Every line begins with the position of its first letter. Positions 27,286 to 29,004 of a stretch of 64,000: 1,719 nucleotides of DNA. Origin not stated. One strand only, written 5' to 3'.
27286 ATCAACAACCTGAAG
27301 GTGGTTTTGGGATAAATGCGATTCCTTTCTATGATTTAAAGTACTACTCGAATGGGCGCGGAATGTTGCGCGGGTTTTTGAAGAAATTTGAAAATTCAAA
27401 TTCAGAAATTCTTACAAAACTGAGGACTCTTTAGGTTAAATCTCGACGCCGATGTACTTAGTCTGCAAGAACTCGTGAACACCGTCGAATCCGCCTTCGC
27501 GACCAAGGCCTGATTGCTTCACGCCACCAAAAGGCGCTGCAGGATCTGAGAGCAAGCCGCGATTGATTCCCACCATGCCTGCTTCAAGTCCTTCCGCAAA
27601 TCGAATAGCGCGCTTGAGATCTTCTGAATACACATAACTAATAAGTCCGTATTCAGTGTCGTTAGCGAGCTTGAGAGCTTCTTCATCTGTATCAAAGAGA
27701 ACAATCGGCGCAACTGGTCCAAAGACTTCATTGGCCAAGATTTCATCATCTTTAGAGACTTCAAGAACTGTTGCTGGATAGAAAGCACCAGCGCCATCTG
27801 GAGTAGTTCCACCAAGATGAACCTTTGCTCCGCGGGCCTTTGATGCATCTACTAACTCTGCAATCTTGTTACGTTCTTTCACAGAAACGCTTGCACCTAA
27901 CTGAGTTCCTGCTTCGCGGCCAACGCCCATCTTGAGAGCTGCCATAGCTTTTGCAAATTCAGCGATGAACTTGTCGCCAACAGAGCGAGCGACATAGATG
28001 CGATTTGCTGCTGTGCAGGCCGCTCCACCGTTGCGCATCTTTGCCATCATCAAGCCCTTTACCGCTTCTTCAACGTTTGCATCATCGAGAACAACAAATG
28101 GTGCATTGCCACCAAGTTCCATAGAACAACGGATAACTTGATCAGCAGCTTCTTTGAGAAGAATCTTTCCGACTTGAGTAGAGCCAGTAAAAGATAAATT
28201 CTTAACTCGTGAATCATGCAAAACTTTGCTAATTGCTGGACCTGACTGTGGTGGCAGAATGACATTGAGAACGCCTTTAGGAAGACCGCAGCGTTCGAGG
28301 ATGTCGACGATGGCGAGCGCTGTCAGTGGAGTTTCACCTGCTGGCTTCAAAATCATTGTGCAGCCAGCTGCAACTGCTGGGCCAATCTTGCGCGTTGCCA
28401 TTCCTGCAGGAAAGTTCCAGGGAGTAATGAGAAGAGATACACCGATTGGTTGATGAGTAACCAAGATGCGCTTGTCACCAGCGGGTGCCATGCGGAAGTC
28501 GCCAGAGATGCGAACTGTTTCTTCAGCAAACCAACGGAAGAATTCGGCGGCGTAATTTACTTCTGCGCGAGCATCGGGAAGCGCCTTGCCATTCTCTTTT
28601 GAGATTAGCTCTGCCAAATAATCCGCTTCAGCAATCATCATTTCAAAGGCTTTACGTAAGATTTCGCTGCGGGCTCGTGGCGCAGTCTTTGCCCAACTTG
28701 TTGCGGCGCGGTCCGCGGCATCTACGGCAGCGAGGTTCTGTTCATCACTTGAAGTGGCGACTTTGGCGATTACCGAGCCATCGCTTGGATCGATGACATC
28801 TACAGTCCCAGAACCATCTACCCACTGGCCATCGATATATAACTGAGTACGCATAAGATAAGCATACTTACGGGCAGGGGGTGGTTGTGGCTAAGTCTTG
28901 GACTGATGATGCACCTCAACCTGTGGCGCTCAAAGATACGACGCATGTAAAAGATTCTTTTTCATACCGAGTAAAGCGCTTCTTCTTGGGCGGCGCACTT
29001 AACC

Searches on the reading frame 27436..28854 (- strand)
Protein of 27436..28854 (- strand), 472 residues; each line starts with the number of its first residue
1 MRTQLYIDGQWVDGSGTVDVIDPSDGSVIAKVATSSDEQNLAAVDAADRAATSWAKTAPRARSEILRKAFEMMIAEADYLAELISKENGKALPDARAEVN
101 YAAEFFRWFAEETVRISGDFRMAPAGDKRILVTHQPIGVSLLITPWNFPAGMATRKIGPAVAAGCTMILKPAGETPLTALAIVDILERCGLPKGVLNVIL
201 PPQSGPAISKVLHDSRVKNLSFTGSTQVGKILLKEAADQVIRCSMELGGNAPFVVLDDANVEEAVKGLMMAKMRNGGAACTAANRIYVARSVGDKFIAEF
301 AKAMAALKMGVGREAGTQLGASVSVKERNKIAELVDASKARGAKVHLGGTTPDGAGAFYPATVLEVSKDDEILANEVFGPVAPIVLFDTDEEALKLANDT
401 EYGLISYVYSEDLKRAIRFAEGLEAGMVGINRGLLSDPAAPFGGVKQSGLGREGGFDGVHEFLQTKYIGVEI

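Call 19: find_related_loci(query=window:27436-28854:-, collection=genome_contigs, flank=7000)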
Query window:27436-28854:- (472 aa) in genome_contigs; peptide patterns used: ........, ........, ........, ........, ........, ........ (x = any residue, [..] = any of these).
600 stretches matched a pattern (row limit reached: there are more); 593 encode a relative of the query (tblastn E <= 1e-3); the best 80 are kept; 80 distinct loci.
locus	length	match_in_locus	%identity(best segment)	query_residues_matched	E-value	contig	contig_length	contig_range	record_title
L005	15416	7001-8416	97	1-472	0e+0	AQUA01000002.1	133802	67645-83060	Actinobacterium SCGC AAA278-O22 A278O22DRAFT_NODE-unique_2_len_133802.2_C, whole genome shotgun sequence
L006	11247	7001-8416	95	1-472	0e+0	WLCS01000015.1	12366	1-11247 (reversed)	MAG: Actinomycetota bacterium isolate UFOp-RE-14apr17-291 RE-14apr17-291-c15, whole genome shotgun sequence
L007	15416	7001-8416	94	1-472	0e+0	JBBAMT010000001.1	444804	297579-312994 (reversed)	MAG: Candidatus Planktophila sp. isolate EUL_096 ctg1-EUL_096, whole genome shotgun sequence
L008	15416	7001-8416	86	1-472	0e+0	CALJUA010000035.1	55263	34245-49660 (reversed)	MAG TPA_asm: uncultured Candidatus Planktophila sp. isolate SRR6231180_bin.1_CONCOCT_v1.1_MAG genome assembly, contig: E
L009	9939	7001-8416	77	1-472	0e+0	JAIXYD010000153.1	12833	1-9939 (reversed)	MAG: Streptomycetaceae bacterium isolate D4_MAG_00080 pond_D4_MAG_00080_000000000193, whole genome shotgun sequence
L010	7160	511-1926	74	1-472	0e+0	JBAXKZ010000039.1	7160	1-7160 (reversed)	MAG: Actinomycetes bacterium isolate ELA414 MAG414_39, whole genome shotgun sequence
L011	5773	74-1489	72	1-472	0e+0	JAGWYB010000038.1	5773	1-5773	MAG: Actinomycetales bacterium isolate REEB480 contig-150_24266, whole genome shotgun sequence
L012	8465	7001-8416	75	1-472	0e+0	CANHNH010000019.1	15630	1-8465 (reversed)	MAG: Candidatus Nanopelagicaceae bacterium isolate RE-23may17-125 genome assembly, contig: RE-23may17-C13807, whole geno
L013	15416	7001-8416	86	1-472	0e+0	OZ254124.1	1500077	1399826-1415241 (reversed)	Candidatus Nanopelagicaceae bacterium isolate MRE-196 genome assembly, chromosome: MRE-196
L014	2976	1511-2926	74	1-472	0e+0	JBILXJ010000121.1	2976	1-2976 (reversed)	MAG: Candidatus Planktophila sp. isolate ME2018-10-24_3300044533_group8_bin128 Rohwer_bin340_scaffold_43135_c1, whole ge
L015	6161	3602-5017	75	1-472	0e+0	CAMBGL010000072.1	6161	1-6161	MAG: Bifidobacterium breve isolate TrE-25oct19-286 genome assembly, contig: TrE-25oct19-C21902, whole genome shotgun seq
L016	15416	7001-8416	73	1-472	0e+0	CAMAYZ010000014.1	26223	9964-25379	MAG: Bifidobacterium breve isolate MH-09jul19-317 genome assembly, contig: MH-09jul19-C3919, whole genome shotgun sequen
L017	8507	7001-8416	73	1-472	0e+0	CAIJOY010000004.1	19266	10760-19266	MAG: uncultured actinobacterium isolate LJ_bin-2650 genome assembly, contig: bin-2650:04/48, whole genome shotgun sequen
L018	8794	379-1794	73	1-472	0e+0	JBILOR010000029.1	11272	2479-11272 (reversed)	MAG: Candidatus Planktophila sp. isolate ME2017-11-03_3300044655_group7_bin38 Rohwer_bin331_scaffold_3905_c1, whole geno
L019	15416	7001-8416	74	1-472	0e+0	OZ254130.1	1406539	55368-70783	Candidatus Nanopelagicaceae bacterium isolate MZLE-14 genome assembly, chromosome: MZLE-14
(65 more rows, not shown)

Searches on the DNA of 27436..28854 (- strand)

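Call 44: search_rna_families(sources=[L024, L021, L020, L088], threshold=gathering)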
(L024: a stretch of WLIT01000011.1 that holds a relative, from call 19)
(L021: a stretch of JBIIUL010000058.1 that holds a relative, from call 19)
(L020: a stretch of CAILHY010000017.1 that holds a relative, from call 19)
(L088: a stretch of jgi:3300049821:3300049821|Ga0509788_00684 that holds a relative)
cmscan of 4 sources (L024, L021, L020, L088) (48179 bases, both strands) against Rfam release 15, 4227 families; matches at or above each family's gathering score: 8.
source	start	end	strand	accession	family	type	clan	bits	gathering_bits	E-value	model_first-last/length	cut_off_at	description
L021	5484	5580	+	RF00169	Bacteria_small_SRP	Gene;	CL00003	66.3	40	1.4e-12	1-97/97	no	Bacterial small signal recognition particle RNA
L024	10877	10973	+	RF00169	Bacteria_small_SRP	Gene;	CL00003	57.7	40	3.6e-10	1-97/97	no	Bacterial small signal recognition particle RNA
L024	10751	10835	-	RF00005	tRNA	Gene; tRNA;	CL00001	53.9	29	6.3e-09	1-71/71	no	tRNA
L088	2775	2859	+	RF00005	tRNA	Gene; tRNA;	CL00001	53.9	29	6.3e-09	1-71/71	no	tRNA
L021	5345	5429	-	RF00005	tRNA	Gene; tRNA;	CL00001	53.3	29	9.4e-09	1-71/71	no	tRNA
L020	4498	4584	+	RF00005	tRNA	Gene; tRNA;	CL00001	52.8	29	1.3e-08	1-71/71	no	tRNA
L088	2587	2684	-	RF00169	Bacteria_small_SRP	Gene;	CL00003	52.8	40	8.6e-09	1-97/97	no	Bacterial small signal recognition particle RNA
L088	2907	2989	+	RF00005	tRNA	Gene; tRNA;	CL00001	49.4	29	1.1e-07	1-71/71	no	tRNA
